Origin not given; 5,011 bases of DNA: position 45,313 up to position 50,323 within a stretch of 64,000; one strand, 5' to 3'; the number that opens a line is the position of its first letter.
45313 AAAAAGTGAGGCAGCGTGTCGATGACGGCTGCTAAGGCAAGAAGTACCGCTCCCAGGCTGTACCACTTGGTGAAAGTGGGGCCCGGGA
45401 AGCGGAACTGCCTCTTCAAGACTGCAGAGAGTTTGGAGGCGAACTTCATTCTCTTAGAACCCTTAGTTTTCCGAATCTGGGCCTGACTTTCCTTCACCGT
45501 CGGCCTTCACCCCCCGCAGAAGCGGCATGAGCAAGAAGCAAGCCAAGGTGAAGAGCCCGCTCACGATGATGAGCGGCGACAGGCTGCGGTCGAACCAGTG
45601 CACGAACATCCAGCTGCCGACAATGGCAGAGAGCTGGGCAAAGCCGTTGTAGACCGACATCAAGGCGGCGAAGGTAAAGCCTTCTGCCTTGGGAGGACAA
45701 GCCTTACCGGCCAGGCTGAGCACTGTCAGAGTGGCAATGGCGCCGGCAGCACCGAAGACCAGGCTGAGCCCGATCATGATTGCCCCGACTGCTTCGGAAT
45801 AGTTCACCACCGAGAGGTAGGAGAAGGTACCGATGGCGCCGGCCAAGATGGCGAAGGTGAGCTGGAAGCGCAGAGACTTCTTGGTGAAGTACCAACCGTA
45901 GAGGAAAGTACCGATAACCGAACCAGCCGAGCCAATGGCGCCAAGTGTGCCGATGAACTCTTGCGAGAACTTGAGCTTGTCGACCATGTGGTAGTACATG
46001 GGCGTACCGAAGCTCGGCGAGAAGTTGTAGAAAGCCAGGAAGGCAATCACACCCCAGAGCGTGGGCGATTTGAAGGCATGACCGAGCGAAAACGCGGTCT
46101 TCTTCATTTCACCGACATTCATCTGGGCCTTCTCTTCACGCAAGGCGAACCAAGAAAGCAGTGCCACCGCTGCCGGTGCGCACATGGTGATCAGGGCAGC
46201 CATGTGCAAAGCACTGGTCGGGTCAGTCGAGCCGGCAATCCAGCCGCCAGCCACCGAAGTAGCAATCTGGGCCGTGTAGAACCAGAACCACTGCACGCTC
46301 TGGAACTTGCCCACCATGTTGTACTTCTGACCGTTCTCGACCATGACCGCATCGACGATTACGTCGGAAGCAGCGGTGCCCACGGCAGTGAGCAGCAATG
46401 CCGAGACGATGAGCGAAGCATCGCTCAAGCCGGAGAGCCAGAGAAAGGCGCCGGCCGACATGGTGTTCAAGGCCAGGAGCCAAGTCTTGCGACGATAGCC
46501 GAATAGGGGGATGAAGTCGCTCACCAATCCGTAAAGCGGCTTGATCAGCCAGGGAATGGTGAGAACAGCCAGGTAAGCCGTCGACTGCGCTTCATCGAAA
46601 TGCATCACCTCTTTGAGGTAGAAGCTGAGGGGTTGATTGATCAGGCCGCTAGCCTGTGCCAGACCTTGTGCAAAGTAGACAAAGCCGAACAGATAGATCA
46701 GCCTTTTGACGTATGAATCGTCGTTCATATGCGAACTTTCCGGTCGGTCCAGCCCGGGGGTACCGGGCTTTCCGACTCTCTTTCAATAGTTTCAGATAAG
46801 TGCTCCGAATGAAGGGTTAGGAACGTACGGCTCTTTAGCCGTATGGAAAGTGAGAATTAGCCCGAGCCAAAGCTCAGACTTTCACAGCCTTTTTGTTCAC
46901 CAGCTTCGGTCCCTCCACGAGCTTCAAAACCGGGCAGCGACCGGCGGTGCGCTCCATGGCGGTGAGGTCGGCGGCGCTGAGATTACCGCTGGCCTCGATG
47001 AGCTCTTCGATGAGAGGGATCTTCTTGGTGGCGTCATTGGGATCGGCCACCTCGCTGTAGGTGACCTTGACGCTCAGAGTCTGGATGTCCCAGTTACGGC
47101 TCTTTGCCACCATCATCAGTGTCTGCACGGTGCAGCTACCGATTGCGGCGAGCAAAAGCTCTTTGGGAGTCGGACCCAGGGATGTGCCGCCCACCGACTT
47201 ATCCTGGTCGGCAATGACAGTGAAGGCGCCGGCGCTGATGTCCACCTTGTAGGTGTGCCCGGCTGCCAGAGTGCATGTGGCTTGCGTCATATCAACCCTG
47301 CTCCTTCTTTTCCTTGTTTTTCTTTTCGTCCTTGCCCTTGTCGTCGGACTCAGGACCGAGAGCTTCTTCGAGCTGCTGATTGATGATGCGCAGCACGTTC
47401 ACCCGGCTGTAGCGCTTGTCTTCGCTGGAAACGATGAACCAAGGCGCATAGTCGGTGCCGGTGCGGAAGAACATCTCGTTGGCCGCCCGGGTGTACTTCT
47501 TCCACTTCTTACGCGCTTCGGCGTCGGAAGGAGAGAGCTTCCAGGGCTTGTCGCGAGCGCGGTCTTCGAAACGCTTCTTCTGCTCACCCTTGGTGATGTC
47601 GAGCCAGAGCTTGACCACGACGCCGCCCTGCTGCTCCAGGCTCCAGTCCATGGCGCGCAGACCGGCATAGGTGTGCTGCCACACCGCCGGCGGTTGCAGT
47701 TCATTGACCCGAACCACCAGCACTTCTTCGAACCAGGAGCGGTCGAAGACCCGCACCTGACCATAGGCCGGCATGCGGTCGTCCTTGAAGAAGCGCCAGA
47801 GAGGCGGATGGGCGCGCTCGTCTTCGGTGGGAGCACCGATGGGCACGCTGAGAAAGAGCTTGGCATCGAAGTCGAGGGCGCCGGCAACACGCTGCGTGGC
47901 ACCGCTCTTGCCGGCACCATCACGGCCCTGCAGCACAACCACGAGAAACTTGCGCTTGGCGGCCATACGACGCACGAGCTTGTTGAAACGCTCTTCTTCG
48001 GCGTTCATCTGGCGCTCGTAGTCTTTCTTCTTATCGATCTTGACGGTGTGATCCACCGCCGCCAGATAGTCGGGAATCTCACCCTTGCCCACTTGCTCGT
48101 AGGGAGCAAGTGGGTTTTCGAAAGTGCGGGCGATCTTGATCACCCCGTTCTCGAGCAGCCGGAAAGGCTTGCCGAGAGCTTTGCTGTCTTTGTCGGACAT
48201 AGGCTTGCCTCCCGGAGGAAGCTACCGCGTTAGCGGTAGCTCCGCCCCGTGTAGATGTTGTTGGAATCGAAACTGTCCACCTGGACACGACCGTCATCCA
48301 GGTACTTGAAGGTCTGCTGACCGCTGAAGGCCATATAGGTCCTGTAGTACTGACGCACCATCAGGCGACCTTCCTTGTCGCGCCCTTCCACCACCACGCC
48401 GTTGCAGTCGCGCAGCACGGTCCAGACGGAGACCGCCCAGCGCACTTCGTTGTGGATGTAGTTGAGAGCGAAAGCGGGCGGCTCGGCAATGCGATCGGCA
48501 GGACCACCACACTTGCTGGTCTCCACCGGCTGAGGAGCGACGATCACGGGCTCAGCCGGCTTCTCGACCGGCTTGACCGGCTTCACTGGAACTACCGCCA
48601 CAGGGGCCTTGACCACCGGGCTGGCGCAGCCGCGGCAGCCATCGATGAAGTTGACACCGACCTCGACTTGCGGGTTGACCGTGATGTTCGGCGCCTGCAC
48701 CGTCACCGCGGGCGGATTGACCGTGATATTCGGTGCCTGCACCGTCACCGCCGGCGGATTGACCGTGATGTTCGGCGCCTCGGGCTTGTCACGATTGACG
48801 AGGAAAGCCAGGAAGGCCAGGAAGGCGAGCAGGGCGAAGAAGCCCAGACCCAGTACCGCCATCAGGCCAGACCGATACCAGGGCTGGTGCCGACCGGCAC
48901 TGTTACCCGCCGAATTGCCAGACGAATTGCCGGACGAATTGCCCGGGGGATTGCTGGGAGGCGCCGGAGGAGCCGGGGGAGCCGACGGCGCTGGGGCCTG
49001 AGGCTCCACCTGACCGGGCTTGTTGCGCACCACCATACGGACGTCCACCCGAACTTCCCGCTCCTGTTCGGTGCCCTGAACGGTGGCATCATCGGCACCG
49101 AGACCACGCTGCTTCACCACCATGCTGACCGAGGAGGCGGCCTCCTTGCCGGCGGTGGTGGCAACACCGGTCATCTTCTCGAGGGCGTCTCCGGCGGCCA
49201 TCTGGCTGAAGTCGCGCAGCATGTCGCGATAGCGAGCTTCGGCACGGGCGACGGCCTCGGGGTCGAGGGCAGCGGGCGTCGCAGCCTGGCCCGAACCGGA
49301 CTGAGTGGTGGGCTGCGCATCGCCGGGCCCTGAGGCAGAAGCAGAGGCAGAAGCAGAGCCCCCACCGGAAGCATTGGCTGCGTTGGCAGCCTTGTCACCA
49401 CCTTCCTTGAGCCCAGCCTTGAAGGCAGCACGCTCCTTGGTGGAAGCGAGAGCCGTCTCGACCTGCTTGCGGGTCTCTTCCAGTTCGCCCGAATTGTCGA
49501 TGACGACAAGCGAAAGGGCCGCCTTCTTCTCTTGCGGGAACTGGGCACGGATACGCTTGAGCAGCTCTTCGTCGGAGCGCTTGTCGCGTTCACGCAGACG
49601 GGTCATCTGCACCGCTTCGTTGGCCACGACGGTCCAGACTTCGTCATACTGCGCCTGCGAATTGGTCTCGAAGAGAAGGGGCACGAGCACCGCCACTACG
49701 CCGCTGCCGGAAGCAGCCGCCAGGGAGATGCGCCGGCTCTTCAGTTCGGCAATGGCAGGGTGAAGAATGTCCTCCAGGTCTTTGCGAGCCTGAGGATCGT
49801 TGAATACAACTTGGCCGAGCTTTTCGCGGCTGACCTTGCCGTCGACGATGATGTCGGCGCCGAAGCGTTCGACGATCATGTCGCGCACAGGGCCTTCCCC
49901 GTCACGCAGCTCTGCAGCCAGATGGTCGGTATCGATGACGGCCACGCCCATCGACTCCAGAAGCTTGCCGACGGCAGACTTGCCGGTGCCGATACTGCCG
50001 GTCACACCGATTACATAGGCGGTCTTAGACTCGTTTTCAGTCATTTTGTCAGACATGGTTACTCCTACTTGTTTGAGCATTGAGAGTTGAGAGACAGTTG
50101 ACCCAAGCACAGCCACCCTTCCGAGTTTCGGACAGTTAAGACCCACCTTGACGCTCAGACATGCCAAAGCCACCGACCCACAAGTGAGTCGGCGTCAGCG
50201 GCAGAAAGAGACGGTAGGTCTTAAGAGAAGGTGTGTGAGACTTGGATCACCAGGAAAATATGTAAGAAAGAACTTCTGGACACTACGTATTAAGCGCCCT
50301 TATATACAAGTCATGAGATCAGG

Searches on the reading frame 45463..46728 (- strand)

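Call 57: search_protein_families(library=pfam, proteins=[window:45463-46728:-], max_evalue=0.0001)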
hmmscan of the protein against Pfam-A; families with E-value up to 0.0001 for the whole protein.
window:45463-46728:- (421 aa): 2 families
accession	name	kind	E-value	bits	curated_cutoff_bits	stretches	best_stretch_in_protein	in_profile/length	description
PF03092.22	BT1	-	2e-39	136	22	1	26-404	4-412/432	BT1 family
PF07690.21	MFS_1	-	2.5e-18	66.6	33.4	1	26-371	10-346/347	Major Facilitator Superfamily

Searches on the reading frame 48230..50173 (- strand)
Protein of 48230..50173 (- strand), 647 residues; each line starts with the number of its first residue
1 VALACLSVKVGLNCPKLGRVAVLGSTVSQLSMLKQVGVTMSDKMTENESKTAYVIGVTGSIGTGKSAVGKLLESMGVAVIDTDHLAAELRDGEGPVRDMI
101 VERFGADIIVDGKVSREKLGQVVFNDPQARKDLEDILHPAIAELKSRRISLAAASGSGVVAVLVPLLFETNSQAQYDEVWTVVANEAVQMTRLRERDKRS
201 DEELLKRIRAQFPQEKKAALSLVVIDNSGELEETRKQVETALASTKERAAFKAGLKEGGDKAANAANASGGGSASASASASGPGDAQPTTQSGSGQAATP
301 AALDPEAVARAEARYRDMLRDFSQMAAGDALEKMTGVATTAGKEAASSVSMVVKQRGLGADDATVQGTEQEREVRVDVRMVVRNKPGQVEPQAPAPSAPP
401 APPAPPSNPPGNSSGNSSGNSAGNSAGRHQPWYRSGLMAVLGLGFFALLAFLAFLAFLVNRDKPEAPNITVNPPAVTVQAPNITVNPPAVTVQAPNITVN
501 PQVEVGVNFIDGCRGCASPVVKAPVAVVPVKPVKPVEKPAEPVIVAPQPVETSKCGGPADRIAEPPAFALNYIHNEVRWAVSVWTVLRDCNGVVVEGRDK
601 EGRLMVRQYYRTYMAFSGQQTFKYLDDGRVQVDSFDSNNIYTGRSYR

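Call 57: search_protein_families(library=pfam, proteins=[window:48230-50173:-], max_evalue=0.0001)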
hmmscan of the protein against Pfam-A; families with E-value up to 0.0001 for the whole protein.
window:48230-50173:- (647 aa): 1 family
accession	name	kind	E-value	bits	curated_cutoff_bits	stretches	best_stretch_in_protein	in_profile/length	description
PF01121.26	CoaE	-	1.8e-43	148.8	27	1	53-232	1-179/180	Dephospho-CoA kinase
